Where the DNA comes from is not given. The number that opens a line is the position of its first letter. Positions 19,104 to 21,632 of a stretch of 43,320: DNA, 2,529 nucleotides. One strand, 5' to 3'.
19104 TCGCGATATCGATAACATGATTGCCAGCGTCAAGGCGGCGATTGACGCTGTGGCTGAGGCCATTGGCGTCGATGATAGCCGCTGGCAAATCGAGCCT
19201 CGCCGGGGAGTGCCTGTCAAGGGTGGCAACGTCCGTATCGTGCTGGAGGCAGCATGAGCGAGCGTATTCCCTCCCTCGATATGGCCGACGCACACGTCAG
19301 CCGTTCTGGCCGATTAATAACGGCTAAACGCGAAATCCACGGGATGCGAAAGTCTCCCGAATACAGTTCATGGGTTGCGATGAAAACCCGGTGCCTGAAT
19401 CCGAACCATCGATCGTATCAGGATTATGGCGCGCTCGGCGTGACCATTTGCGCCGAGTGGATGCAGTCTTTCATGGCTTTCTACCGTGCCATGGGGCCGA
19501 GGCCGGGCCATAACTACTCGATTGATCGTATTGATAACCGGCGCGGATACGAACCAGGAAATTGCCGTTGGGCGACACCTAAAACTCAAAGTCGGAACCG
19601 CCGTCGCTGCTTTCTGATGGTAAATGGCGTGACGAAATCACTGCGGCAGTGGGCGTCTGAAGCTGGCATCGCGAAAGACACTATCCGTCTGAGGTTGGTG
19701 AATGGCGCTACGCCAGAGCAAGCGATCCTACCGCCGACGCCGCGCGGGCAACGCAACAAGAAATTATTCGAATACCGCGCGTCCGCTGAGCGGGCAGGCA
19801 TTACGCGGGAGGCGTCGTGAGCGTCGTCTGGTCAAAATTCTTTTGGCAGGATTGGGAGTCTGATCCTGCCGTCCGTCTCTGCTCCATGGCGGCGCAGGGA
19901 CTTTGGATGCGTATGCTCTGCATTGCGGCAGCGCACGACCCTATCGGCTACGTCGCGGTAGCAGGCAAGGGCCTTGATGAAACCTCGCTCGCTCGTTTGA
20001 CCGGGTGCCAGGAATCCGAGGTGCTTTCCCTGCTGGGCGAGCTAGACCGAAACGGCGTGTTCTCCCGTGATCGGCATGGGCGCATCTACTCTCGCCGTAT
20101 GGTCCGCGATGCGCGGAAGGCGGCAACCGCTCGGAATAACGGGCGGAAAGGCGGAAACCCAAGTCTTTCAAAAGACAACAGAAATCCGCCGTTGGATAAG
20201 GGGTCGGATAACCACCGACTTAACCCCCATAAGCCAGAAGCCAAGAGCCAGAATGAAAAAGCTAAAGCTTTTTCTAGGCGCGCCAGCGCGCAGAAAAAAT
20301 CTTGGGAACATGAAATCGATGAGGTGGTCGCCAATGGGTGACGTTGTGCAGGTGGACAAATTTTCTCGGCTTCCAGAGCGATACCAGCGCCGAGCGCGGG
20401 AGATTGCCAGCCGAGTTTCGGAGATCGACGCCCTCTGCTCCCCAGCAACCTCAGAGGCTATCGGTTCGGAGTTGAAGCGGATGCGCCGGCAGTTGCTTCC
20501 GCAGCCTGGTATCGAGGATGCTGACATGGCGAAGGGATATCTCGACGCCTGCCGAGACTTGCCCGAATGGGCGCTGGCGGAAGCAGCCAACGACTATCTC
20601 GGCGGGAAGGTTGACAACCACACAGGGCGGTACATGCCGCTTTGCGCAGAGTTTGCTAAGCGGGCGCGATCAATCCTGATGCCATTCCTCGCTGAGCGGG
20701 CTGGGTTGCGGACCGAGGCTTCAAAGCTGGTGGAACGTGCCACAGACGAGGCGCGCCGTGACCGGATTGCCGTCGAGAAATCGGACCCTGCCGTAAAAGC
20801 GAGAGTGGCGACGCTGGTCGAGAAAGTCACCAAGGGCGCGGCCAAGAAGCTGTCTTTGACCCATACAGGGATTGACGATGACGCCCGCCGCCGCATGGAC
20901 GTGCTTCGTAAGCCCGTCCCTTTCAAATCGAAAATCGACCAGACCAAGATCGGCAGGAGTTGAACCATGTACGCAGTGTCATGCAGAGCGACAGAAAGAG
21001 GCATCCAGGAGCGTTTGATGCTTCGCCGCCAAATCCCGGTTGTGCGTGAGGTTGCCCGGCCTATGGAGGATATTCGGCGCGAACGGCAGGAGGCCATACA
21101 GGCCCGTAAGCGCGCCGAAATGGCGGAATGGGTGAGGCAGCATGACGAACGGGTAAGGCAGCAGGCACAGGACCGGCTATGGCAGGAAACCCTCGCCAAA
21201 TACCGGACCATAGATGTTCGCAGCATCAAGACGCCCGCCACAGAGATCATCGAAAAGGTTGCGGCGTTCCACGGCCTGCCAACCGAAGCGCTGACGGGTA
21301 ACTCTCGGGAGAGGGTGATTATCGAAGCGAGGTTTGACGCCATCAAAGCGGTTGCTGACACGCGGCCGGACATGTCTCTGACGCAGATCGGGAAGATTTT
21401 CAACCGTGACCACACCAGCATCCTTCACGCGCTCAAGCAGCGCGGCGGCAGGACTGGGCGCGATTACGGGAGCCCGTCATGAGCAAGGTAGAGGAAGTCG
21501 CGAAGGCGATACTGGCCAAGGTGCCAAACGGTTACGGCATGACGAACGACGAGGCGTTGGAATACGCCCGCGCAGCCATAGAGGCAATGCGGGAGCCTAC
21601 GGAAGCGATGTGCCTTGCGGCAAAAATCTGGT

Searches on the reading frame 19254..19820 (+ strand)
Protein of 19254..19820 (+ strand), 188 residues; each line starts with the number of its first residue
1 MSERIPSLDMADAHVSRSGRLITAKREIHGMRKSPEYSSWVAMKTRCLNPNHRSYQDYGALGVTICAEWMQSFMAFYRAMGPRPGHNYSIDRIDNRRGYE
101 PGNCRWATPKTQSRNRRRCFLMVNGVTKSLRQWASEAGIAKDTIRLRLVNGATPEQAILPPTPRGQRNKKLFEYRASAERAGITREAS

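Call 41: search_protein_families(library=pfam, proteins=[window:19254-19820:+], max_evalue=0.01)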
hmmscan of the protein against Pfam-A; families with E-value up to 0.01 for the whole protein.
window:19254-19820:+ (188 aa): 0 families

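Call 76: search_protein_families(library=phrogs, proteins=[window:19254-19820:+], max_evalue=0.001)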
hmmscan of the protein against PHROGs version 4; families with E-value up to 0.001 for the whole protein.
window:19254-19820:+ (188 aa): 8 families
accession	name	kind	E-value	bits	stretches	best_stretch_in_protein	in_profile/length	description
phrog_3377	-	DNA, RNA and nucleotide metabolism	3.9e-50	171.4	1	26-182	4-165/196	HNH endonuclease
phrog_374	-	DNA, RNA and nucleotide metabolism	8.8e-45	154.6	1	25-159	261-397/617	HNH endonuclease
phrog_8790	-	DNA, RNA and nucleotide metabolism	5.5e-36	125.7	1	26-152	15-136/241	restriction endonuclease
phrog_2081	-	DNA, RNA and nucleotide metabolism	9.3e-30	105.1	1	19-146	85-234/433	HNH endonuclease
phrog_953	-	DNA, RNA and nucleotide metabolism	2.7e-16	60.9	1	25-113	213-302/420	HNH endonuclease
phrog_28742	-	unknown function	1.1e-05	26.7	1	39-142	26-133/165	-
phrog_4578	-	DNA, RNA and nucleotide metabolism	0.00015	22.7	1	79-118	22-61/130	HNH endonuclease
phrog_3322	-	DNA, RNA and nucleotide metabolism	0.00041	21.2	1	86-107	104-125/162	endonuclease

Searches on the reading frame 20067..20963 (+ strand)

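Call 76: search_protein_families(library=phrogs, proteins=[window:20067-20963:+], max_evalue=0.001)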
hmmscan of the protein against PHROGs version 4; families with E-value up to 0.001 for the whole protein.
window:20067-20963:+ (298 aa): 1 family
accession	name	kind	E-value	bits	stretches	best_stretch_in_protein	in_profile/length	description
phrog_18745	-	unknown function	0.00061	20.8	0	127-260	15-141/145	-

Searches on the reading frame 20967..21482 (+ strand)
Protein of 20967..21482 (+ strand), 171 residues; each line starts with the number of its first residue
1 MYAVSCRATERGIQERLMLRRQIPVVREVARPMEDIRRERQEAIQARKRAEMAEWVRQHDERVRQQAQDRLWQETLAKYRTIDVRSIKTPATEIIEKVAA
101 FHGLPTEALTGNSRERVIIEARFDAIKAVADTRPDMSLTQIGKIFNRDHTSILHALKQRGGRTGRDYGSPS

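Call 76: search_protein_families(library=phrogs, proteins=[window:20967-21482:+], max_evalue=0.001)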
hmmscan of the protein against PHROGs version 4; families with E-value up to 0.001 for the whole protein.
window:20967-21482:+ (171 aa): 1 family
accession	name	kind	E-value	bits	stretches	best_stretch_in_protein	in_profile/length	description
phrog_27829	-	DNA, RNA and nucleotide metabolism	1.6e-05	25.8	1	96-156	6-65/72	DnaA-like replication initiation protein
